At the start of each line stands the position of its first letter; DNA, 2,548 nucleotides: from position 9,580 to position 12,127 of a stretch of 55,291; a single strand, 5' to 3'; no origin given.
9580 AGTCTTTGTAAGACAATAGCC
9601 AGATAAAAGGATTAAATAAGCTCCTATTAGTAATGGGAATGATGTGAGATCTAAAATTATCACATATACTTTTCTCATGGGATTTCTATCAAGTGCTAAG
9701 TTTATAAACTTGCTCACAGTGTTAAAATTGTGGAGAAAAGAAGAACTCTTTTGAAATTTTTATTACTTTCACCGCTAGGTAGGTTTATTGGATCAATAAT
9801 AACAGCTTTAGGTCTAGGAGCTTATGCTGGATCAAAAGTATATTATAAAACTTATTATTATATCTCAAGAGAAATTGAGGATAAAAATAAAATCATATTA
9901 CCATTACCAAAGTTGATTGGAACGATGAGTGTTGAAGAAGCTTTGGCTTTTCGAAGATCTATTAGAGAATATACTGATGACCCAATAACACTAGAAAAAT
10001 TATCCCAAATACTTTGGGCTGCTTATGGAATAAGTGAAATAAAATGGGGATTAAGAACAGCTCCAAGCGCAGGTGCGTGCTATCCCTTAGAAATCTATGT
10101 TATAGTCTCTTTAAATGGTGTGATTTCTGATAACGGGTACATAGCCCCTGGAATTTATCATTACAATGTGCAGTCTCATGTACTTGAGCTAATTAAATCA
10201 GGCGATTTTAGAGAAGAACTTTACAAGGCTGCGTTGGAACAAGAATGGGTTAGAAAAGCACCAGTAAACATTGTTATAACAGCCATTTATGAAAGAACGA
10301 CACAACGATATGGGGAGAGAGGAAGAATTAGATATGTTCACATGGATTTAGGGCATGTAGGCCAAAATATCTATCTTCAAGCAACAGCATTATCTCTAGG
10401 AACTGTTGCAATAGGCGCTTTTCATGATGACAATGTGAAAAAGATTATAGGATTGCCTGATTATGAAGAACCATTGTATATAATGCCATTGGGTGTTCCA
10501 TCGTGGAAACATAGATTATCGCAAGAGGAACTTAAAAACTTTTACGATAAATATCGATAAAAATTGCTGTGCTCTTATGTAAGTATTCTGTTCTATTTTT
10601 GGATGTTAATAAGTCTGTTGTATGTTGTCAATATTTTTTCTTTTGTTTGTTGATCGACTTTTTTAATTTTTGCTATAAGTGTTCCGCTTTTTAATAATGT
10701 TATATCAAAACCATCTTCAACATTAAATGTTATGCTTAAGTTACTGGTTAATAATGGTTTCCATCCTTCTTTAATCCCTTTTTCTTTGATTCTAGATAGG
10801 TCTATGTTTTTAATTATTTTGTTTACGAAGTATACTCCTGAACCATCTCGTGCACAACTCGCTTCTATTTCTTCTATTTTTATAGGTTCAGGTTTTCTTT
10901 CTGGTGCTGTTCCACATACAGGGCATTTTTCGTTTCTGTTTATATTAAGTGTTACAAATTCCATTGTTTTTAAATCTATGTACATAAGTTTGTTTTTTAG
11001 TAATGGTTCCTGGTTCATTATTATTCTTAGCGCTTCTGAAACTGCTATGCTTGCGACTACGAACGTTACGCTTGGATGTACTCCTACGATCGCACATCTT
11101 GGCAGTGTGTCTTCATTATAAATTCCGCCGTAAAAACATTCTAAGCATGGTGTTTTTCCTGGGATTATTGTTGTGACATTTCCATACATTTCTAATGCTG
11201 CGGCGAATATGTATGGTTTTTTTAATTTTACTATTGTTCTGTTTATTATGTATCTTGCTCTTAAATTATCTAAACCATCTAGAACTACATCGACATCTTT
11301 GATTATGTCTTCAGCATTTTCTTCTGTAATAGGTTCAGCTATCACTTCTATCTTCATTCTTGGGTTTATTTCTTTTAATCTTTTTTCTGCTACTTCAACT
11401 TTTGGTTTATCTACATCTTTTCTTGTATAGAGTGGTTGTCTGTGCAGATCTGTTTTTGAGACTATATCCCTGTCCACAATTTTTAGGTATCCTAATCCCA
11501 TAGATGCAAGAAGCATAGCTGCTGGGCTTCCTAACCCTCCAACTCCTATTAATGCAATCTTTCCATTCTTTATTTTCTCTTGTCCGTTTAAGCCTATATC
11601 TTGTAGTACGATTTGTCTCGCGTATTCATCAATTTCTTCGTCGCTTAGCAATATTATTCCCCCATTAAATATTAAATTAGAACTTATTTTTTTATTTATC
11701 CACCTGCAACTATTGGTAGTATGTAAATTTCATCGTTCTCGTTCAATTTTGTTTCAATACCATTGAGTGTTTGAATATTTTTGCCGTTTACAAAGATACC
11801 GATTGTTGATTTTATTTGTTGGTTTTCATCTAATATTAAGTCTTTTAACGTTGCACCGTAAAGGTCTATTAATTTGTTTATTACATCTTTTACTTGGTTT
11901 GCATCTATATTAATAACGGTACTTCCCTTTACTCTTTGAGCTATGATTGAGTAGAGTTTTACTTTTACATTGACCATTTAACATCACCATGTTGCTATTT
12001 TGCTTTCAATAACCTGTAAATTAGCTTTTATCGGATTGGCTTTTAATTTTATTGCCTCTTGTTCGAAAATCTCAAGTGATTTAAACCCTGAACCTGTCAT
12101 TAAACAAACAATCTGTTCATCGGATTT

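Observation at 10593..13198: ThrC-like PLP enzyme, GG-terminated ubiquitin-like protein and E1-like enzyme form one operon, suggesting a protein-thiocarboxylate sulfur-incorporation module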

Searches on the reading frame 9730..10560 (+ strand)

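Call 3: search_protein_families(library=pfam, proteins=[window:9730-10560:+], max_evalue=0.01)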
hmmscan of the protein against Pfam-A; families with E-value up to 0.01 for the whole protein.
window:9730-10560:+ (276 aa): 2 families
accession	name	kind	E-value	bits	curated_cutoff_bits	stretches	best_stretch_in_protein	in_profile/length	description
PF00881.29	Nitroreductase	-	1.9e-35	123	23.5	1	73-255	2-166/167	Nitroreductase family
PF14512.11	TM1586_NiRdase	-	2e-05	24.8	27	0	204-259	81-135/215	Putative TM nitroreductase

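Call 4: search_protein_families(library=ncbifam, proteins=[window:9730-10560:+], max_evalue=0.01)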
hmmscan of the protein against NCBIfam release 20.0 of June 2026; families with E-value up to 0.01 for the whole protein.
window:9730-10560:+ (276 aa): 6 families
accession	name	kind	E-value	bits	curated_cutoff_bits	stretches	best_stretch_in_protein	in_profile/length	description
TIGR03605.1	antibiot_sagB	domain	6.1e-43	146.3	78.4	1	87-253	1-170/173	SagB family peptide dehydrogenase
TIGR04511.1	SagB_rel_DH_2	exception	5.9e-24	84.8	240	1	56-256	163-368/380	putative peptide maturation dehydrogenase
NF008033.1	PRK10765.1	equivalog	6.2e-13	48.7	223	1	154-263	50-170/240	oxygen-insensitive NADPH nitroreductase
TIGR02476.1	BluB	equivalog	8.8e-09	35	150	1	67-258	8-181/205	5,6-dimethylbenzimidazole synthase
NF009810.0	PRK13294.1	equivalog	0.00033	19.7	304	0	68-98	254-284/449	coenzyme F420-0:L-glutamate ligase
TIGR03553.1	F420_FbiB_CTERM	equivalog_domain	0.0053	16.5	249.55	0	70-92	1-23/194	F420 biosynthesis protein FbiB, C-terminal domain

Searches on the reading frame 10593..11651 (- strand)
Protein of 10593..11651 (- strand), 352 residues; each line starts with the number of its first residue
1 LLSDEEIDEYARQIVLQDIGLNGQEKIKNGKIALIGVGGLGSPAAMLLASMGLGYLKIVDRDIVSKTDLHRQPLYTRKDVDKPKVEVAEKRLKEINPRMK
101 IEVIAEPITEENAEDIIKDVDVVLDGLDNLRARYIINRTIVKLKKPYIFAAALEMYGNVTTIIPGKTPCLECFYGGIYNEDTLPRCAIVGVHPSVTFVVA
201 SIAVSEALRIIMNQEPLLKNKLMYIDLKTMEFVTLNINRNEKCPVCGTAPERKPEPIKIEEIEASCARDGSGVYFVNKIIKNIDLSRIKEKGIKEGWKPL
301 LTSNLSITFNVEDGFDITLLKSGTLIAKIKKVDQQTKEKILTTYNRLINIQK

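Call 3: search_protein_families(library=pfam, proteins=[window:10593-11651:-], max_evalue=0.01)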
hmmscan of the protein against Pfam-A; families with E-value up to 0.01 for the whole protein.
window:10593-11651:- (352 aa): 1 family
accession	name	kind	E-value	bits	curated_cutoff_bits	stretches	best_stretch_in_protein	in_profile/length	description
PF00899.27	ThiF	-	3.2e-77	259.4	28.1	1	10-245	1-238/238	ThiF family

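Call 4: search_protein_families(library=ncbifam, proteins=[window:10593-11651:-], max_evalue=0.01)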
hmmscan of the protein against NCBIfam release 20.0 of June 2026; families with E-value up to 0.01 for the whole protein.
window:10593-11651:- (352 aa): 26 families (the best 25 are shown)
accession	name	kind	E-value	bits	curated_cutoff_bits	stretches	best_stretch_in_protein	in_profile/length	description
NF006444.0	PRK08762.1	equivalog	1.5e-65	221.3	449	1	2-249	120-370/387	molybdopterin-synthase adenylyltransferase MoeB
TIGR02356.1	adenyl_thiF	equivalog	2.1e-64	216.6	275.25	1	10-211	2-203/203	thiazole biosynthesis adenylyltransferase ThiF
NF004281.0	PRK05690.1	subfamily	1.3e-59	201.4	266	1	1-247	4-249/250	molybdopterin-synthase adenylyltransferase MoeB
NF047750.1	SAMPActivE1UbaA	equivalog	3.2e-55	187.4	450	1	2-251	5-253/270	SAMP-activating enzyme E1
NF009123.0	PRK12475.1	subfamily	1.2e-54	185.8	510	1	8-289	3-285/338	MoeB/ThiF family adenylyltransferase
NF005646.0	PRK07411.1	equivalog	5e-52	177.3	633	1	2-246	11-255/390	molybdopterin-synthase adenylyltransferase MoeB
TIGR02355.1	moeB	equivalog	1.5e-51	175.1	376.55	1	8-246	3-240/240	molybdopterin-synthase adenylyltransferase MoeB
NF005902.0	PRK07878.1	equivalog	6.4e-50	170.2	647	1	2-245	15-262/392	adenylyltransferase/sulfurtransferase MoeZ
NF006204.0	PRK08328.1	equivalog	1.7e-47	161.9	339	1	1-233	1-227/231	hypothetical protein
NF004111.0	PRK05600.1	equivalog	5.5e-41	140.9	437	1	2-224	14-239/371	ThiF family adenylyltransferase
NF006395.0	PRK08644.1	equivalog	3.1e-32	111.9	159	1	15-167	16-169/215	sulfur carrier protein ThiS adenylyltransferase ThiF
TIGR02354.1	thiF_fam2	equivalog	1.1e-29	103.8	152.2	1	23-156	15-147/200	thiamine biosynthesis protein ThiF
NF006077.0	PRK08223.1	equivalog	4.4e-24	85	266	1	19-197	18-199/296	hypothetical protein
TIGR01408.1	Ube1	subfamily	2.5e-18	65.3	750.05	1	19-168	409-567/1008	ubiquitin-activating enzyme E1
NF011424.0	PRK14851.1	subfamily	1.7e-17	62.7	1170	1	8-140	19-152/679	hypothetical protein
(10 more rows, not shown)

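Call 9: search_solved_structures(query=window:10593-11651:-, max_evalue=1e-10)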
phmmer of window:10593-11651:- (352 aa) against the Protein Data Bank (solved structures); distinct sequences matched with E-value up to 1e-10: 55.
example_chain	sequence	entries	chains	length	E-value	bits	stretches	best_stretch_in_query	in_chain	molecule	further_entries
1zfn_A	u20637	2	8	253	2.8e-43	152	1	2-248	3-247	Adenylyltransferase thiF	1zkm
1zud_1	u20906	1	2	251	3.5e-43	151.7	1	3-248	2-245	Adenylyltransferase thiF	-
1jw9_B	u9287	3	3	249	1.1e-37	133.7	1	2-247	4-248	MOLYBDOPTERIN BIOSYNTHESIS MOEB PROTEIN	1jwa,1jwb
6yub_B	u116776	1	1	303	2.4e-30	109.6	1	2-214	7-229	Adenylyltransferase and sulfurtransferase uba4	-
6yub_A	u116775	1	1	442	6.7e-30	108.1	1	2-214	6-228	Adenylyltransferase and sulfurtransferase uba4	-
6z6s_DDD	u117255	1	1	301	1.3e-29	107.1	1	2-163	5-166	Adenylyltransferase and sulfurtransferase uba4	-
6yuc_D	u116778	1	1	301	1.3e-29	107.1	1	2-163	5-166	Adenylyltransferase and sulfurtransferase uba4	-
5l6h_A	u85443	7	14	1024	4.2e-25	92.3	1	12-171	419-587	Ubiquitin-activating enzyme E1 1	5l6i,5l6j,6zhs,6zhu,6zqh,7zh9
4nnj_A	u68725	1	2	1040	4.6e-25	92.2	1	12-171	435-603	Ubiquitin-activating enzyme E1 1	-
6nya_A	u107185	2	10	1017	4.6e-25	92.2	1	12-171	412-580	Ubiquitin-activating enzyme E1 1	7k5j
3cmm_A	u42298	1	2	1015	4.9e-25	92.1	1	12-171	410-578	Ubiquitin-activating enzyme E1 1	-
5tr4_A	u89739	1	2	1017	6.7e-25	91.6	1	12-171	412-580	Ubiquitin-activating enzyme E1 1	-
6zht_C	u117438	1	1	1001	5.3e-23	85.4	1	12-171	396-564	Ubiquitin-activating enzyme E1 1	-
8se9_A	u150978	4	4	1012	2.1e-22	83.5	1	19-187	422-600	Ubiquitin-like modifier-activating enzyme 7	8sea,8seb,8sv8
8oif_A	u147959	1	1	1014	2.1e-22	83.5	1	19-187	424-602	Ubiquitin-like modifier-activating enzyme 7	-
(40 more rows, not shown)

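Call 68: find_homologous_proteins(query=window:10593-11648:-, max_evalue=1e-20)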
Query window:10593-11648:- (351 aa): 1025 proteins with E <= 1e-20 among 6638 candidates; the best 120 are listed.
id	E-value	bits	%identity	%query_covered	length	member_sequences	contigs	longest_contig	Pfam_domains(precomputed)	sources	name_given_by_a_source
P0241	2.4e-225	765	100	100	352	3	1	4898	PF00899.28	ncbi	-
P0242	9.9e-210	714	91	99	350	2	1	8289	PF00899.28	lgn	-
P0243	3.0e-209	712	91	99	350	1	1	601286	PF00899.28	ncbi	ncbi:MAG: HesA/MoeB/ThiF family protein [Thermoprotei archaeon]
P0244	2.6e-200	683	87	100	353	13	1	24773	PF00899.28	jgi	-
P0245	2.4e-199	680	86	99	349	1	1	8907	PF00899.28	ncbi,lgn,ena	-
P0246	4.3e-153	528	67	99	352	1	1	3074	PF00899.28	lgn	-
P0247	8.5e-131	455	60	94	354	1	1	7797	PF00899.28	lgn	-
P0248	4.7e-130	452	56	100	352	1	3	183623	PF00899.28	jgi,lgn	jgi:adenylyltransferase/sulfurtransferase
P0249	3.2e-129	449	58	94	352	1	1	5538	PF00899.28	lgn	-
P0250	1.0e-128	448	61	92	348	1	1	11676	PF00899.28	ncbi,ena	-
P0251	3.1e-128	446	57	100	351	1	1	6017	PF00899.28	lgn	-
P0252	2.6e-127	443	56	98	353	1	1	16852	PF00899.28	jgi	-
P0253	1.1e-126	441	56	100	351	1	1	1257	PF00899.28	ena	-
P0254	2.5e-126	440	56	97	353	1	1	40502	PF00899.28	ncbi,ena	-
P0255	3.3e-126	440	57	98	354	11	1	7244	PF00899.28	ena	-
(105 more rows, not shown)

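Call 69: find_encoding_contigs(protein=P0248, flank=6000, max_places=1)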
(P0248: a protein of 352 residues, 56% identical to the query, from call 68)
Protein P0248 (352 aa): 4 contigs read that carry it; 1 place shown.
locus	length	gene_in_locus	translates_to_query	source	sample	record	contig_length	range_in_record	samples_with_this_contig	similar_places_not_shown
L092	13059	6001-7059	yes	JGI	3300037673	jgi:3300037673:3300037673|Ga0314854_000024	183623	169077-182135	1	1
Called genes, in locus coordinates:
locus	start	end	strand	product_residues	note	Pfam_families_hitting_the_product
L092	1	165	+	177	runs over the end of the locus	PF02778:tRNA_int_endo_N, PF01974:tRNA_int_endo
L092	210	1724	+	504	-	PF02885:Glycos_trans_3N, PF00591:Glycos_transf_3, PF07831:PYNP_C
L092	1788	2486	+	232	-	-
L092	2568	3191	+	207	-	PF00483:NTP_transferase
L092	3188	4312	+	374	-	PF13562:NTP_transf_4, PF00132:Hexapep (faint)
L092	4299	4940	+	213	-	PF00149:Metallophos, PF12850:Metallophos_2, PF14582:Metallophos_3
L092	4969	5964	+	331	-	PF10432:bact-PGI_C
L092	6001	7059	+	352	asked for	PF00899:ThiF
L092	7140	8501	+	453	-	PF01979:Amidohydro_1, PF07969:Amidohydro_3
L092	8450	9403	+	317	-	PF01256:Carb_kinase, PF02110:HK (weak)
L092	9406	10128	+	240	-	PF01209:Ubie_methyltran, PF13847:Methyltransf_31 (weak), PF08241:Methyltransf_11, PF08242:Methyltransf_12 (weak), PF13649:Methyltransf_25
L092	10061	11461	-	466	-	PF02934:GatB_N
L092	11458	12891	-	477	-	PF01425:Amidase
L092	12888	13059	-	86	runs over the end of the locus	-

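Call 70: find_encoding_contigs(protein=P0254, flank=6000, max_places=1)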
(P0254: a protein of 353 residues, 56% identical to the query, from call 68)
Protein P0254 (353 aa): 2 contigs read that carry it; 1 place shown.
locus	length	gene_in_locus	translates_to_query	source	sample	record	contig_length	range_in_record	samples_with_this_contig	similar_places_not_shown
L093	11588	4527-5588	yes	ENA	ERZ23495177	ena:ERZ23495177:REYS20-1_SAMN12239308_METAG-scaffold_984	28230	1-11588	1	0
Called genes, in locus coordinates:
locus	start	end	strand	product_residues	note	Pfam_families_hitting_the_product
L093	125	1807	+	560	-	PF13570:Beta-prop_ACSF4, PF13360:PQQ_2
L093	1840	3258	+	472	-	-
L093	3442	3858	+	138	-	PF00005:ABC_tran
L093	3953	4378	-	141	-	PF00210:Ferritin, PF02915:Rubrerythrin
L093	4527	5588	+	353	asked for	PF00899:ThiF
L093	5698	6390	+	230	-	-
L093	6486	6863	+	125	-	PF13501:SoxY (weak), PF01880:Desulfoferrodox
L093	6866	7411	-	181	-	PF04307:YdjM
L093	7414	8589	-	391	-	PF12679:ABC2_membrane_2, PF12698:ABC2_membrane_3, PF01061:ABC2_membrane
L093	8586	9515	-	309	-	PF02463:SMC_N (weak), PF00005:ABC_tran, PF13304:AAA_21, PF13732:DrrA1-3_C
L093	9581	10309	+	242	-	PF01987:AIM24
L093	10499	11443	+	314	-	PF03721:UDPG_MGDP_dh_N, PF00984:UDPG_MGDP_dh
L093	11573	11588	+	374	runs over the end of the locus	PF00535:Glycos_transf_2, PF13641:Glyco_tranf_2_3, PF01644:Chitin_synth_1 (faint), PF13632:Glyco_trans_2_3 (weak)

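Call 80: predict_structure(alignment_id=A4)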
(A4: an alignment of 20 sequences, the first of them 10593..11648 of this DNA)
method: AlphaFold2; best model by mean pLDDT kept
length: 351 residues; sequences in the alignment: 20
mean_pLDDT: 91.6   pTM: 0.91
mean pLDDT of the five models: 91.6, 91.3, 90.8, 88.7, 88.4
residues with pLDDT >= 90: 269; 70-90: 64; 50-70: 16; < 50: 2
segments of 3 or more residues with pLDDT < 50: none
pLDDT, mean of each block of 10 residues (from residue 1): 89 89 97 95 97 97 87 93 97 96 95 97 92 95 97 93 95 74 66 93 98 96 95 94 91 85 79 91 93 95 96 95 94 92 82 35
secondary structure, 60 per line:
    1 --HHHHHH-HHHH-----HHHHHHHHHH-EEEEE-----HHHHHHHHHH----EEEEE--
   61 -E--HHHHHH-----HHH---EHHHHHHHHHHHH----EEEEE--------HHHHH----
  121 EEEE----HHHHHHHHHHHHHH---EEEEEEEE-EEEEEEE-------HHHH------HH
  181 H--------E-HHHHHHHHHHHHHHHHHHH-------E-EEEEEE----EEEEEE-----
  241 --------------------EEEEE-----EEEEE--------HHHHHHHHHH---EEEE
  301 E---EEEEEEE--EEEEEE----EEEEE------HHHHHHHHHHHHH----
elements in order: H3-8 H10-13 H19-28 E30-34 H40-49 E54-58 H65-70 H83-94 E99-103 H112-116 E121-124 H129-142 E146-153 E155-161 H169-172 H192-210 E220-225 E230-235 E261-265 E271-275 H284-293 E297-301 E305-311 E314-319 E324-328 H335-347

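Call 82: fold_search(model_id=the predicted structure, library=pdb)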
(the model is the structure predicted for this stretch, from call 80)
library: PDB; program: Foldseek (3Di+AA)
matches with E <= 10: 1849; with E <= 0.001: 261
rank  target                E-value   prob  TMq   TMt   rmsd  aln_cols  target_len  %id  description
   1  1zud_1                6.1e-27  1.00  0.64  0.96   1.9       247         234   34  Structure of ThiS-ThiF protein complex (released 2006-01-31)
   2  1zud_3                1.7e-26  1.00  0.66  0.95   1.5       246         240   34  Structure of ThiS-ThiF protein complex (released 2006-01-31)
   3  1zfn_D                2.1e-26  1.00  0.65  0.96   1.7       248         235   33  Structural Analysis of Escherichia coli ThiF (released 2005-06-14)
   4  1zfn_B                7.3e-25  1.00  0.64  0.96   1.3       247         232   34  Structural Analysis of Escherichia coli ThiF (released 2005-06-14)
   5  1zkm_C                1.1e-24  1.00  0.66  0.95   1.9       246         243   34  Structural Analysis of Escherichia Coli ThiF (released 2005-06-14)
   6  1zfn_A                1.5e-24  1.00  0.67  0.95   1.8       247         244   34  Structural Analysis of Escherichia coli ThiF (released 2005-06-14)
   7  1jw9_B                2.3e-24  1.00  0.65  0.94   2.1       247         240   32  Structure of the Native MoeB-MoaD Protein Complex (released 2001-11-21)
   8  1zkm_D                2.6e-24  1.00  0.64  0.95   1.7       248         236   33  Structural Analysis of Escherichia Coli ThiF (released 2005-06-14)
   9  1zkm_B                6.3e-24  1.00  0.64  0.96   1.9       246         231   33  Structural Analysis of Escherichia Coli ThiF (released 2005-06-14)
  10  6yub_A                1.3e-22  1.00  0.62  0.52   3.4       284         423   31  Crystal structure of Uba4 from Chaetomium thermophilum (released 2020-07-22)
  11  1jwa_B                3.5e-22  1.00  0.59  0.95   1.9       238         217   30  Structure of the ATP-bound MoeB-MoaD Protein Complex (released 2001-11-21)
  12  6yub_B                3.9e-22  1.00  0.62  0.75   3.4       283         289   30  Crystal structure of Uba4 from Chaetomium thermophilum (released 2020-07-22)
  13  3h5r_A                3.4e-21  1.00  0.59  0.61   3.5       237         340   26  Crystal structure of E. coli MccB + Succinimide (released 2009-06-16)
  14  3h9j_B                1.3e-20  1.00  0.59  0.61   3.5       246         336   27  Crystal structure of E. coli MccB + AMPCPP + SeMeT MccA (released 2009-06-16)
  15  3h9g_C                1.3e-20  1.00  0.61  0.62   3.0       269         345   25  Crystal structure of E. coli MccB + MccA-N7isoASN (released 2009-06-16)
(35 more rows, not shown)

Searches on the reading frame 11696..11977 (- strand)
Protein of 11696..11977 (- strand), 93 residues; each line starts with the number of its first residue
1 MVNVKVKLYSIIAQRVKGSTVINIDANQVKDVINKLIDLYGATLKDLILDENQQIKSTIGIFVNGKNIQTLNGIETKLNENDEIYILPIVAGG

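Call 3: search_protein_families(library=pfam, proteins=[window:11696-11977:-], max_evalue=0.01)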
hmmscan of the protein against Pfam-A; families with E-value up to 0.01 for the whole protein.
window:11696-11977:- (93 aa): 1 family
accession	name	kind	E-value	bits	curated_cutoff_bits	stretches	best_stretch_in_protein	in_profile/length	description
PF02597.26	ThiS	-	4.3e-09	37.2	22.5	1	38-93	18-76/76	ThiS family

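Call 4: search_protein_families(library=ncbifam, proteins=[window:11696-11977:-], max_evalue=0.01)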
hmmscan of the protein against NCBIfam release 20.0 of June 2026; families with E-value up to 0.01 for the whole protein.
window:11696-11977:- (93 aa): 4 families
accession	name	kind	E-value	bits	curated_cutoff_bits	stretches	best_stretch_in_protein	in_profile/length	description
NF041918.1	SAMP1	equivalog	2.8e-16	59.8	60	1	4-93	1-91/91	ubiquitin-like small modifier protein 1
TIGR01687.1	moaD_arch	subfamily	3.2e-16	59.6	49.5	1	4-93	1-88/88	MoaD family protein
NF053661.1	Urm1_like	equivalog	2.2e-07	31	70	1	18-93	13-79/79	Urm1-like protein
TIGR01683.1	thiS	equivalog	0.0088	16.4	37.45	0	43-93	15-64/64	sulfur carrier protein ThiS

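Call 8: search_solved_structures(query=window:11696-11977:-, max_evalue=0.01)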
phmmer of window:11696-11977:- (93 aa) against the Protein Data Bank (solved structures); distinct sequences matched with E-value up to 0.01: 7.
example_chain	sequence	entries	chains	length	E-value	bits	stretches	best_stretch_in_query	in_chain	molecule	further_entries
2l52_A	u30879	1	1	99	2.4e-10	44.1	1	1-93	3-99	METHANOSARCINA ACETIVORANS SAMP1 HOMOLOG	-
2g1e_A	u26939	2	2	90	3.8e-07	33.9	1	24-93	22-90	hypothetical protein Ta0895 | Putative uncharacterized protein Ta0895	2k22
4wwm_A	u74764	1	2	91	0.00029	24.7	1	43-93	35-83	Uncharacterized protein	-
1v8c_A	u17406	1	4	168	0.0003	24.7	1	5-93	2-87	MoaD related protein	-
4n6e_B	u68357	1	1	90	0.00034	24.5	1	6-93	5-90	ThiS/MoaD family protein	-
2m19_A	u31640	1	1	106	0.00042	24.2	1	27-93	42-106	Molybdopterin converting factor subunit 1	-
3dwg_C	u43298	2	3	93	0.00042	24.2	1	3-93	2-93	9.5 kDa culture filtrate antigen cfp10A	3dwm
